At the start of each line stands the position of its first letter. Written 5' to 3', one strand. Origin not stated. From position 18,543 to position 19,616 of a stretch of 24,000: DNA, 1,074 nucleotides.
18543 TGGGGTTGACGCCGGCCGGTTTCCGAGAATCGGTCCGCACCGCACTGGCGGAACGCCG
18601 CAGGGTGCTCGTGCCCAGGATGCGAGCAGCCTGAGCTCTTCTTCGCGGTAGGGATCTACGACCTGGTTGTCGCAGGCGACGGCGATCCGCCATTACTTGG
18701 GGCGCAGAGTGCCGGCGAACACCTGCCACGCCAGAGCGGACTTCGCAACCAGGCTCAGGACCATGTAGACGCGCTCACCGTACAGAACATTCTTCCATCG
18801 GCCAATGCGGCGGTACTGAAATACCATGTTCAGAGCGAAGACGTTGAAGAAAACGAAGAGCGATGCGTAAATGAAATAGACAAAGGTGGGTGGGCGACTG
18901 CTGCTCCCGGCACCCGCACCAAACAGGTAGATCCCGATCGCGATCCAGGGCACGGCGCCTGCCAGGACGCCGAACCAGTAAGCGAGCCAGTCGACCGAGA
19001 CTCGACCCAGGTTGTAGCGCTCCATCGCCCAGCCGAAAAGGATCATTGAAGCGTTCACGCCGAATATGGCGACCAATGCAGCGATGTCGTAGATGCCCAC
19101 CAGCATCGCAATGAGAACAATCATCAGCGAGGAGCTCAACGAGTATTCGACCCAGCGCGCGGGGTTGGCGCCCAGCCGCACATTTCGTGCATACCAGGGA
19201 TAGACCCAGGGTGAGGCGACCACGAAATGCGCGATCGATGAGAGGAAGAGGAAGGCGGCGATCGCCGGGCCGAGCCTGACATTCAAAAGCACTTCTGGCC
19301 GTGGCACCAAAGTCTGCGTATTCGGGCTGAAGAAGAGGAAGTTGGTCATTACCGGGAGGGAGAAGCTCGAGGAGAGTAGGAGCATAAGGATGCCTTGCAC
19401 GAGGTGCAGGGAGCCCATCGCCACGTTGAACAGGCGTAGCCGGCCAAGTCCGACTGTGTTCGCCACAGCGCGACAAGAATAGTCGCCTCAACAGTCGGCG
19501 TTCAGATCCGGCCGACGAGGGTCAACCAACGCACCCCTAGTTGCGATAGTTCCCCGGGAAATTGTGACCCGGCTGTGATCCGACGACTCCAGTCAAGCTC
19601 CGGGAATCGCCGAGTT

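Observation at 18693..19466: Heliorhodopsin gene with all key chromophore-pocket residues intact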

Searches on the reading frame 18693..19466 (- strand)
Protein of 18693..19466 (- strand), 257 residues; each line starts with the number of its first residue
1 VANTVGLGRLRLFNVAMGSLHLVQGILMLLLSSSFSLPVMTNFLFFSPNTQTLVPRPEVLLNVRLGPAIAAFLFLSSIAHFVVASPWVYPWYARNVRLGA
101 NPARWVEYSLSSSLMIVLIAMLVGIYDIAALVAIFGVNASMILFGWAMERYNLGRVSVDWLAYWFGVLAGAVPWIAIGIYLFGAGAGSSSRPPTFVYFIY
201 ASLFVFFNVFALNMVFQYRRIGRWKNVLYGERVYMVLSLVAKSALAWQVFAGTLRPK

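Call 4: search_protein_families(library=pfam, proteins=[window:18693-19466:-], max_evalue=1)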
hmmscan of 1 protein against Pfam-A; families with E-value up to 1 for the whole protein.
window:18693-19466:- (257 aa): 1 family
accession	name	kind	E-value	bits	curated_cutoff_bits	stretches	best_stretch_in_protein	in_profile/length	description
PF18761.7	Heliorhodopsin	-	6.8e-99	330.5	26.7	1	10-254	1-242/242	Heliorhodopsin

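Call 5: search_protein_families(library=ncbifam, proteins=[window:18693-19466:-], max_evalue=1)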
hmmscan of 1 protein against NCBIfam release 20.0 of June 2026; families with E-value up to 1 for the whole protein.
window:18693-19466:- (257 aa): 1 family
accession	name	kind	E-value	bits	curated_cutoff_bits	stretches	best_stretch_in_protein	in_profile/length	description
NF038020.1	HeR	equivalog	1.5e-102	342.3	100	1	10-254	1-244/244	heliorhodopsin HeR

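Call 6: search_solved_structures(query=window:18693-19466:-, max_evalue=1, show_alignments=3)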
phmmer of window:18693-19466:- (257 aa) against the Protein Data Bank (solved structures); distinct sequences matched with E-value up to 1: 7.
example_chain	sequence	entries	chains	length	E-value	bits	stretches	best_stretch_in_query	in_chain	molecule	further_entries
6is6_A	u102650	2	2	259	3.3e-70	239.6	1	6-256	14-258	heliorhodopsin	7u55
7clj_A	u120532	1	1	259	7.5e-70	238.4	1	6-256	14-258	heliorhodopsin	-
9ljj_A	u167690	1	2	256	9.2e-68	231.5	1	9-256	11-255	Heliorhodopsin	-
6su3_X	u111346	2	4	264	1e-67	231.4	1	9-256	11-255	48C12 heliorhodopsin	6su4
6uh3_A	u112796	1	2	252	5.4e-67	229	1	9-254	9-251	Heliorhodopsin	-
9vfc_A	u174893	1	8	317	4.9e-38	134.2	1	13-256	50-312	heliorhodopsin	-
6jdd_A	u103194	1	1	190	0.46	13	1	56-98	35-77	Cypemycin cysteine dehydrogenase (decarboxylating)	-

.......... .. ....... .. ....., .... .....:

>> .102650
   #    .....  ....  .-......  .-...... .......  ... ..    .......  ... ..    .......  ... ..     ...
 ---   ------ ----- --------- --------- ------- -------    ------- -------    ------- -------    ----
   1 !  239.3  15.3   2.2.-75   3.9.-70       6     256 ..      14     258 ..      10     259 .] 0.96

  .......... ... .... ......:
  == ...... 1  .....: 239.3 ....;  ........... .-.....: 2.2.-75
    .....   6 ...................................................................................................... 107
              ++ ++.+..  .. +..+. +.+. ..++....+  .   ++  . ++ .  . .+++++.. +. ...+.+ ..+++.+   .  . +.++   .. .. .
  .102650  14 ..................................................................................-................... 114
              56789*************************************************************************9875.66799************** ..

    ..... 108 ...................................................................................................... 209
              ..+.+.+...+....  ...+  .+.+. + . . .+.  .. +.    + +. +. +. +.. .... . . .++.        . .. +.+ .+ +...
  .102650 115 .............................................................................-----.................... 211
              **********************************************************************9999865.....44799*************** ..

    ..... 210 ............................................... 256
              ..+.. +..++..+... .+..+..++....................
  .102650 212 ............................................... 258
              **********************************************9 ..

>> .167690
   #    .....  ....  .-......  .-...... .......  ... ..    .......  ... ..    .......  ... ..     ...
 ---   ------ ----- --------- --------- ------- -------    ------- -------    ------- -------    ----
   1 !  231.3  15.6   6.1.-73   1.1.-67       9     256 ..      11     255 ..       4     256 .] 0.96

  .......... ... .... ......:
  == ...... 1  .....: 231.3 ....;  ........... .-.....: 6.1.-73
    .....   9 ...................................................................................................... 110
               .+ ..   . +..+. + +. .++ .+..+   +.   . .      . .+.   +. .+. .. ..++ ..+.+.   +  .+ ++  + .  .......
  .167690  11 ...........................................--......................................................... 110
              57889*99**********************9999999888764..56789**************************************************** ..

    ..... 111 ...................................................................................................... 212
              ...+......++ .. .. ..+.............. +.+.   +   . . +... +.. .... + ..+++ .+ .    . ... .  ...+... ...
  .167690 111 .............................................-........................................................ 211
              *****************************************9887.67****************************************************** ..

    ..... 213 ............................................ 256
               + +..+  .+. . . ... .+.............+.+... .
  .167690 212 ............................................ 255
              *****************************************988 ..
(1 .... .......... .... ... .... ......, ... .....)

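Call 13: find_homologous_proteins(query=window:18693-19466:-, max_evalue=1e-10)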
Query window:18693-19466:- (257 aa): 7955 proteins with E <= 1e-10 among 8000 candidates; the best 120 are listed.
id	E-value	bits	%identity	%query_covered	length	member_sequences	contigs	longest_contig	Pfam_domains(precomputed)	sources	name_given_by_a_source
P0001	2.8e-158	543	98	100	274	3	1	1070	PF18761.8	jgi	jgi:hypothetical protein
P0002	3.1e-157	540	98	99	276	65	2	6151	PF18761.8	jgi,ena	jgi:hypothetical protein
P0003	8.2e-157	538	98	100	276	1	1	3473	PF18761.8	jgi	jgi:hypothetical protein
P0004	1.3e-156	537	97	100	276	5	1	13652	PF18761.8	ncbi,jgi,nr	ncbi:MAG TPA: heliorhodopsin HeR [Clostridia bacterium]|nr:heliorhodopsin HeR [Clostridia bacterium]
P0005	1.9e-156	537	97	99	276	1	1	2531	PF18761.8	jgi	jgi:hypothetical protein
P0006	2.5e-156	537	97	100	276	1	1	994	PF18761.8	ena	-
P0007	1.0e-155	535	96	100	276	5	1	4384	PF18761.8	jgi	-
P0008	1.1e-155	534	97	100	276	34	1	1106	PF18761.8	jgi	jgi:Heliorhodopsin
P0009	5.2e-154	529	95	100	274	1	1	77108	PF18761.8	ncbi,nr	ncbi:MAG TPA: heliorhodopsin HeR [Candidatus Nitrosotalea sp.]|nr:heliorhodopsin HeR [Candidatus Nit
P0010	8.7e-152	522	94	100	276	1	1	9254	PF18761.8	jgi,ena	jgi:hypothetical protein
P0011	1.4e-150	518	94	99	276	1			PF18761.8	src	-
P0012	1.8e-141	488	86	100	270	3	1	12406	PF18761.8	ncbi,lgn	-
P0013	3.2e-140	484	87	98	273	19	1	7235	PF18761.8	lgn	-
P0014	7.5e-140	483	86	100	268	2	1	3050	PF18761.8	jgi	jgi:hypothetical protein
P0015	1.2e-139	482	86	99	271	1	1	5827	PF18761.8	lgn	-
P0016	6.5e-139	480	85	100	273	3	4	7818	PF18761.8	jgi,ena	-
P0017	2.3e-137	474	86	97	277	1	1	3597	PF18761.8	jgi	jgi:hypothetical protein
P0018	4.3e-136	470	84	99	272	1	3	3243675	PF18761.8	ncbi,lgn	-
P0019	9.4e-136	469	86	100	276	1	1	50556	PF18761.8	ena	-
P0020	9.9e-135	466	84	96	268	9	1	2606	PF18761.8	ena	-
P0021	5.0e-134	464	84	97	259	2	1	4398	PF18761.8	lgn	-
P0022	1.7e-132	458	83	96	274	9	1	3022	PF18761.8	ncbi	-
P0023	4.1e-132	457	83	96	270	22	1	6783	PF18761.8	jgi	jgi:hypothetical protein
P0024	9.7e-132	456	82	96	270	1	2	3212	PF18761.8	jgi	jgi:hypothetical protein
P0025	1.2e-131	456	81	96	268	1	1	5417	PF18761.8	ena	-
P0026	2.7e-131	455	82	96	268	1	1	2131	PF18761.8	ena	-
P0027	9.6e-131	453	82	96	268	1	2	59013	PF18761.8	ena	-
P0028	1.2e-130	452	81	100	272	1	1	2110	PF18761.8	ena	-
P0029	1.2e-130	452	81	96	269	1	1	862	PF18761.8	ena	-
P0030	1.3e-130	452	83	96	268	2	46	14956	PF18761.8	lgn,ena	-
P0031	9.1e-130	450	82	96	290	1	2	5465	PF18761.8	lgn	-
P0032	7.6e-129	447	82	96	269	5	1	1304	PF18761.8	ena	-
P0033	1.1e-128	446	79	99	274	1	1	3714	PF18761.8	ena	-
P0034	2.5e-128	445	79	100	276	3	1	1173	PF18761.8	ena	-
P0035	1.4e-127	442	81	96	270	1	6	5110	PF18761.8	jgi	jgi:hypothetical protein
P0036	4.8e-127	441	81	96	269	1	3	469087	PF18761.8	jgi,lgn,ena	-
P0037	7.4e-127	440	79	96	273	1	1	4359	PF18761.8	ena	-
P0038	1.4e-126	439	78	99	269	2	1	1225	PF18761.8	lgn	-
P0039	3.0e-126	438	81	96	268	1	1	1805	PF18761.8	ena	-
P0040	1.0e-125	436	77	100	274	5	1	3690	PF18761.8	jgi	jgi:heliorhodopsin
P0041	5.7e-125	434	79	96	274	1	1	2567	PF18761.8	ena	-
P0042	1.3e-122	426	75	99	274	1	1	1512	PF18761.8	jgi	jgi:heliorhodopsin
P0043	9.5e-120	417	76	96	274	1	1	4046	PF18761.8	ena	-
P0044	1.8e-109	383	68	98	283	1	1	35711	PF18761.8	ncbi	-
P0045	1.3e-104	367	66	96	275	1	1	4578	PF18761.8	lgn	-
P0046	1.4e-104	367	67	97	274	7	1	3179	PF18761.8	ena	-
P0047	2.0e-104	367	68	97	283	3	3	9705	PF18761.8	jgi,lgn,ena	-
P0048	2.1e-103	363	68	97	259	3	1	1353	PF18761.8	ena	-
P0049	3.4e-103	362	67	97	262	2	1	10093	PF18761.8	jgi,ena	-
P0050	5.6e-103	362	65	96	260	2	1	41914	PF18761.8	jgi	jgi:hypothetical protein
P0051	4.8e-102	359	64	100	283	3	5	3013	PF18761.8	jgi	jgi:hypothetical protein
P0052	5.8e-102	358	64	98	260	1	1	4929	PF18761.8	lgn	-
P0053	7.9e-102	358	65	99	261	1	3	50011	PF18761.8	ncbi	-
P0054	1.5e-101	357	65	99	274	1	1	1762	PF18761.8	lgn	-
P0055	3.2e-101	356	63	99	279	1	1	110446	PF18761.8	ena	-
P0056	3.3e-101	356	66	97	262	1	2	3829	PF18761.8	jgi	jgi:hypothetical protein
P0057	5.8e-101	355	65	98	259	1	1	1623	PF18761.8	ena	-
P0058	8.0e-101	355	66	97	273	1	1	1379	PF18761.8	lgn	-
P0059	1.7e-100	354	64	98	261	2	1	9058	PF18761.8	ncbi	-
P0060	2.2e-100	353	62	99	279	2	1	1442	PF18761.8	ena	-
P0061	2.8e-100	353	63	99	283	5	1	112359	PF18761.8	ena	-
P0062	3.7e-100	353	66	97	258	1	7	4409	PF18761.8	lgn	-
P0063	4.7e-100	352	65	96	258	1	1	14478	PF18761.8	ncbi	-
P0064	1.1e-99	351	65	93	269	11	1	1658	PF18761.8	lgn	-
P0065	3.2e-99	349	65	97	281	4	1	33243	PF18761.8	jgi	jgi:hypothetical protein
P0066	4.0e-99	349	64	96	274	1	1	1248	PF18761.8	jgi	jgi:hypothetical protein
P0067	4.1e-99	349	65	96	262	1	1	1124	PF18761.8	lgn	-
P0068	4.7e-99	349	64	97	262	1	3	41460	PF18761.8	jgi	jgi:hypothetical protein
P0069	6.0e-99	349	65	97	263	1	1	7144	PF18761.8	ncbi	ncbi:MAG: heliorhodopsin HeR [Actinomycetota bacterium]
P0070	8.2e-99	348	62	97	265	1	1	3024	PF18761.8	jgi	jgi:hypothetical protein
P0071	9.9e-99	348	63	100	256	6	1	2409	PF18761.8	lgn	-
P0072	1.5e-98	347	64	97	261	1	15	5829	PF18761.8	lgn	-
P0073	1.7e-98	347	65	96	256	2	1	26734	PF18761.8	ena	-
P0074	2.0e-98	347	66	97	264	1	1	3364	PF18761.8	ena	-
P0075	2.1e-98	347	61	97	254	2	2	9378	PF18761.8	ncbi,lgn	-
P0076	2.6e-98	346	66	96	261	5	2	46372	PF18761.8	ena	-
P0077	5.4e-98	345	64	100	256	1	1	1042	PF18761.8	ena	-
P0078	6.4e-98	345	64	97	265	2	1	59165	PF18761.8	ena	-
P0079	6.4e-98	345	65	98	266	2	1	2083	PF18761.8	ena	-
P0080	7.6e-98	345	63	97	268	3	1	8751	PF18761.8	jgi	jgi:heliorhodopsin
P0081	8.3e-98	345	64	97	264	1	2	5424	PF18761.8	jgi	jgi:hypothetical protein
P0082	1.5e-97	344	64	97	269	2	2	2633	PF18761.8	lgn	-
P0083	1.5e-97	344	62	97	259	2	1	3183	PF18761.8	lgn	-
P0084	1.6e-97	344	61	97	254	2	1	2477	PF18761.8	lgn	-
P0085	1.9e-97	344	65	97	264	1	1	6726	PF18761.8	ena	-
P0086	1.9e-97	344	65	97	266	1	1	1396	PF18761.8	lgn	-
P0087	2.7e-97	343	63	97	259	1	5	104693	PF18761.8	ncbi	ncbi:MAG: heliorhodopsin HeR [Thermoleophilia bacterium]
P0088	2.9e-97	343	60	100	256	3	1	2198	PF18761.8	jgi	jgi:hypothetical protein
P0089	3.0e-97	343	64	98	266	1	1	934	PF18761.8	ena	-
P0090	3.3e-97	343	63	97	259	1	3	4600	PF18761.8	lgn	-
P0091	3.7e-97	343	63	96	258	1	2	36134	PF18761.8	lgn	-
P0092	4.4e-97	342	61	100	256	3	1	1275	PF18761.8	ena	-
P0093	5.0e-97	342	63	97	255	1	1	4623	PF18761.8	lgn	-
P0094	5.3e-97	342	64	96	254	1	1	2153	PF18761.8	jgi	jgi:hypothetical protein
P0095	6.1e-97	342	63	97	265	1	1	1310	PF18761.8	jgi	jgi:Heliorhodopsin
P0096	6.3e-97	342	61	96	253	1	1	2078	PF18761.8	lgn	-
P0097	7.0e-97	342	65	96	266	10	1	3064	PF18761.8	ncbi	-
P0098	7.7e-97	342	63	96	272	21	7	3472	PF18761.8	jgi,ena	jgi:hypothetical protein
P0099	8.1e-97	342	64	97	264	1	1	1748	PF18761.8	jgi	jgi:hypothetical protein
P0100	8.6e-97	341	62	100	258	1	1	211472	PF18761.8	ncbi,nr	ncbi:MAG: heliorhodopsin HeR [Chloroflexi bacterium]|nr:heliorhodopsin HeR [Chloroflexota bacterium]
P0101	8.8e-97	341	62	100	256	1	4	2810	PF18761.8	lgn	-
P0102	9.6e-97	341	63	95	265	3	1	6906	PF18761.8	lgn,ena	-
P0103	1.0e-96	341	63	96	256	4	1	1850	PF18761.8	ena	-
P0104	1.0e-96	341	63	97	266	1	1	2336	PF18761.8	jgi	jgi:Heliorhodopsin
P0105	1.2e-96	341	61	97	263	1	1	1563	PF18761.8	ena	-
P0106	1.2e-96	341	65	97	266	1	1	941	PF18761.8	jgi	jgi:heliorhodopsin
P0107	1.2e-96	341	60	100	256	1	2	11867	PF18761.8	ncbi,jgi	ncbi:MAG: heliorhodopsin HeR [Planctomycetota bacterium]|jgi:hypothetical protein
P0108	1.4e-96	341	65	97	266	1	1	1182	PF18761.8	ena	-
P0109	1.5e-96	341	62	97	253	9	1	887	PF18761.8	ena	-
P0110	2.0e-96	340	62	96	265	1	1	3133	PF18761.8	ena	-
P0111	2.0e-96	340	65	97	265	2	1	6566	PF18761.8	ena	-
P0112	2.3e-96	340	66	93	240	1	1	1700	PF18761.8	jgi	jgi:hypothetical protein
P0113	2.4e-96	340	61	99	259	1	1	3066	PF18761.8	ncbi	-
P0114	2.5e-96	340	59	100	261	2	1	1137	PF18761.8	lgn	-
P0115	2.6e-96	340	63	96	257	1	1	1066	PF18761.8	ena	-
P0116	2.6e-96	340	63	98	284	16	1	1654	PF18761.8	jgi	jgi:hypothetical protein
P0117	2.6e-96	340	64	96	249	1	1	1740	PF18761.8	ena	-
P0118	2.9e-96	340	64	96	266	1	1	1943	PF18761.8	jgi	-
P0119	3.2e-96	340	63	97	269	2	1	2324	PF18761.8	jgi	jgi:hypothetical protein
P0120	3.3e-96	340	61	98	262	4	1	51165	PF18761.8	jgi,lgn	jgi:hypothetical protein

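Call 14: find_encoding_contigs(protein=window:18693-19466:-, flank=10000, max_places=6)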
Protein window:18693-19466:- (257 aa): 1 contig read that carries it; 1 place shown.
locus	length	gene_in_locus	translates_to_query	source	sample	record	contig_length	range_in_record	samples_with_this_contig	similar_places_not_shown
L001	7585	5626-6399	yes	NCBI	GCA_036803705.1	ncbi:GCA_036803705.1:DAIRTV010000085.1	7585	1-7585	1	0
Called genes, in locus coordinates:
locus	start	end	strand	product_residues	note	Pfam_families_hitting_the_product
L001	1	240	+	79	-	?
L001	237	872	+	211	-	PF01370:Epimerase, PF04321:RmlD_sub_bind (weak), PF23441:SDR (weak), PF08659:KR, PF13561:adh_short_C2, PF00106:adh_short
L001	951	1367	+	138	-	PF01242:PTPS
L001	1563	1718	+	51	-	-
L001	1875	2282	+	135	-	PF12732:YtxH (faint)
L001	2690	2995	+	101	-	-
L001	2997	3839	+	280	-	PF06724:DUF1206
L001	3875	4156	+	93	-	-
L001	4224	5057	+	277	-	PF03976:PPK2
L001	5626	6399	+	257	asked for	PF18761:Heliorhodopsin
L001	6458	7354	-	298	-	PF01073:3Beta_HSD (weak), PF01370:Epimerase, PF05368:NmrA (weak), PF13460:NAD_binding_10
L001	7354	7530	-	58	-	-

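Call 18: find_encoding_contigs(protein=P0009, flank=10000, max_places=3)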
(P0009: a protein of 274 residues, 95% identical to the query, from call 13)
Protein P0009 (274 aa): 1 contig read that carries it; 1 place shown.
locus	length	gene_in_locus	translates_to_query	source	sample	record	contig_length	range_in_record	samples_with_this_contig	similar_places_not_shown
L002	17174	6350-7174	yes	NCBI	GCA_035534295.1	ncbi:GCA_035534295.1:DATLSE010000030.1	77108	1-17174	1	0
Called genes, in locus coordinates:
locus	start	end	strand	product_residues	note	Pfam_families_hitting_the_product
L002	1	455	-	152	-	PF00005:ABC_tran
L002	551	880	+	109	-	-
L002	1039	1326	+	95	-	PF11667:DUF3267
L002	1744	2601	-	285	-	PF13358:DDE_3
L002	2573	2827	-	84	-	PF13565:HTH_32 (faint), PF13384:HTH_23, PF13518:HTH_28 (weak), PF13551:HTH_29 (weak)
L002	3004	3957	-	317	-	PF01734:Patatin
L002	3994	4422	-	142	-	-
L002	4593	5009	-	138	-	-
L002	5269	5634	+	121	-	PF00190:Cupin_1 (weak), PF07883:Cupin_2, PF02311:AraC_binding (weak)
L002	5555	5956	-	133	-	PF00595:PDZ (weak), PF13180:PDZ_2 (weak), PF17820:PDZ_6 (weak)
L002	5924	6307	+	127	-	-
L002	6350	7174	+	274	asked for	PF18761:Heliorhodopsin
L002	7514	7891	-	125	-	PF01850:PIN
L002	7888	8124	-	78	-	PF02604:PhdYeFM_antitox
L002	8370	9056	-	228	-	PF00596:Aldolase_II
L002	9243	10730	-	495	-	PF00672:HAMP, PF00512:HisKA, PF02518:HATPase_c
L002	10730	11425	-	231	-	PF00072:Response_reg, PF00486:Trans_reg_C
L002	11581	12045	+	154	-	PF00293:NUDIX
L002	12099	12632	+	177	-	PF00011:HSP20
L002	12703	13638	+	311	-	PF02899:Phage_int_SAM_1, PF13495:Phage_int_SAM_4 (weak), PF00589:Phage_integrase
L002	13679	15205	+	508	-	PF00982:Glyco_transf_20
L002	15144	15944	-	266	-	PF02358:Trehalose_PPase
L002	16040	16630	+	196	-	PF02632:BioY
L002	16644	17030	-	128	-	PF00072:Response_reg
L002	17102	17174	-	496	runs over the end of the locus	PF01266:DAO (weak), PF01593:Amino_oxidase, PF13450:NAD_binding_8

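Call 19: find_encoding_contigs(protein=P0004, flank=10000, max_places=3)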
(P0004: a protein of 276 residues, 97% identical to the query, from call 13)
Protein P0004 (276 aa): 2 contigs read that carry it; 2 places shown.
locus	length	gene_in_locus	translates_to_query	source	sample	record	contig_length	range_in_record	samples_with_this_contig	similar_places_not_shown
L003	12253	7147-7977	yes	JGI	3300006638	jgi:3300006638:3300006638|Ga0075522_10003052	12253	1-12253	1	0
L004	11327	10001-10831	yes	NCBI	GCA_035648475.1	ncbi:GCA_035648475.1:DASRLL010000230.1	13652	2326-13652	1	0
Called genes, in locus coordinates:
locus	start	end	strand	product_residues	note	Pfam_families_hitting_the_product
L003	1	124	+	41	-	?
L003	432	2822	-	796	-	PF00989:PAS, PF08448:PAS_4, PF13426:PAS_9, PF01590:GAF, PF13185:GAF_2, PF13492:GAF_3, PF00512:HisKA, PF02518:HATPase_c, +1 more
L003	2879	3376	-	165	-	-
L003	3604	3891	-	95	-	-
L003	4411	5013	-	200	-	PF01902:Diphthami_syn_2_N, PF28410:Diphthami_syn_2_C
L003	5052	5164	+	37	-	-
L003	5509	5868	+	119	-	-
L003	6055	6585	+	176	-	PF07681:DoxX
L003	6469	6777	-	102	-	-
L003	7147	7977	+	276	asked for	PF18761:Heliorhodopsin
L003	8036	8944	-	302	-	PF01073:3Beta_HSD (weak), PF01370:Epimerase, PF05368:NmrA, PF13460:NAD_binding_10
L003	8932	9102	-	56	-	-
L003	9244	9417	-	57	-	-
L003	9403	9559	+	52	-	-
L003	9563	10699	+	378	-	-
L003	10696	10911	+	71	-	-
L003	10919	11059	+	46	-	-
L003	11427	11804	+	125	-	-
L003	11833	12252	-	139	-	?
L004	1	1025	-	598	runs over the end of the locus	PF00989:PAS, PF08448:PAS_4, PF08447:PAS_3 (weak), PF13426:PAS_9, PF00512:HisKA, PF02518:HATPase_c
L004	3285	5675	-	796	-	PF00989:PAS, PF08448:PAS_4, PF13426:PAS_9, PF01590:GAF, PF13185:GAF_2, PF13492:GAF_3, PF00512:HisKA, PF02518:HATPase_c, +1 more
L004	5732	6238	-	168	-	-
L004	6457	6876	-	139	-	-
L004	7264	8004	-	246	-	PF01902:Diphthami_syn_2_N, PF28410:Diphthami_syn_2_C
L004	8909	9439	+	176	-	PF07681:DoxX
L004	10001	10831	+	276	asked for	PF18761:Heliorhodopsin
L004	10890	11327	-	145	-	?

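Call 20: find_encoding_contigs(protein=P0018, flank=10000, max_places=3)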
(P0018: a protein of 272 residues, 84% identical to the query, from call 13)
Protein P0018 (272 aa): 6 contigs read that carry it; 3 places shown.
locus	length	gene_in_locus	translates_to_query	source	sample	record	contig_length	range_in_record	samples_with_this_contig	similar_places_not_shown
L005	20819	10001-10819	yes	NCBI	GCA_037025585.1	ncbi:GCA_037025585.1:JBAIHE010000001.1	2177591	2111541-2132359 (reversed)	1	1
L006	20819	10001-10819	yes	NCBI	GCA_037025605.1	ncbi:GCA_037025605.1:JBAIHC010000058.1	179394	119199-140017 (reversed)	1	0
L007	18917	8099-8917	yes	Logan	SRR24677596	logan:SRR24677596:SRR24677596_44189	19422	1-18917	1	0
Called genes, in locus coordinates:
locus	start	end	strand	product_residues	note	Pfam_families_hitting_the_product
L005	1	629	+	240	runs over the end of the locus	PF01569:PAP2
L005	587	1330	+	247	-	PF01569:PAP2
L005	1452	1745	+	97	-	-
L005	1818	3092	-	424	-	PF00989:PAS (weak), PF08448:PAS_4, PF13426:PAS_9, PF08447:PAS_3 (weak), PF00512:HisKA, PF02518:HATPase_c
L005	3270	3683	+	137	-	-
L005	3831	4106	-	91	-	PF03625:DUF302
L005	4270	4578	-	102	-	PF21805:Imm5_like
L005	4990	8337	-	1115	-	PF00873:ACR_tran, PF02355:SecD_SecF_C (faint)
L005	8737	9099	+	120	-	PF12840:HTH_20, PF01022:HTH_5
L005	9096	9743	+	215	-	PF08327:AHSA1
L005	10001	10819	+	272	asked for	PF18761:Heliorhodopsin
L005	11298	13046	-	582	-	PF05977:MFS_3, PF07690:MFS_1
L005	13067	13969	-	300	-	PF20628:Dyp_perox_C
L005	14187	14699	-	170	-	PF03473:MOSC (weak)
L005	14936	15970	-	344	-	PF01380:SIS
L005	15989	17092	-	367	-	PF07969:Amidohydro_3 (faint), PF01979:Amidohydro_1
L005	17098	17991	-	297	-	PF01869:BcrAD_BadFG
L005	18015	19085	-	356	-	PF13200:DUF4015, PF14871:GHL6, PF02638:GHL10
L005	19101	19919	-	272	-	PF00528:BPD_transp_1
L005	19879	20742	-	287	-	PF00528:BPD_transp_1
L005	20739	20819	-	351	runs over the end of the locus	PF00005:ABC_tran, PF13304:AAA_21 (faint), PF08402:TOBE_2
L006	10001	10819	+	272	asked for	PF18761:Heliorhodopsin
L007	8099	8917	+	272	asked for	PF18761:Heliorhodopsin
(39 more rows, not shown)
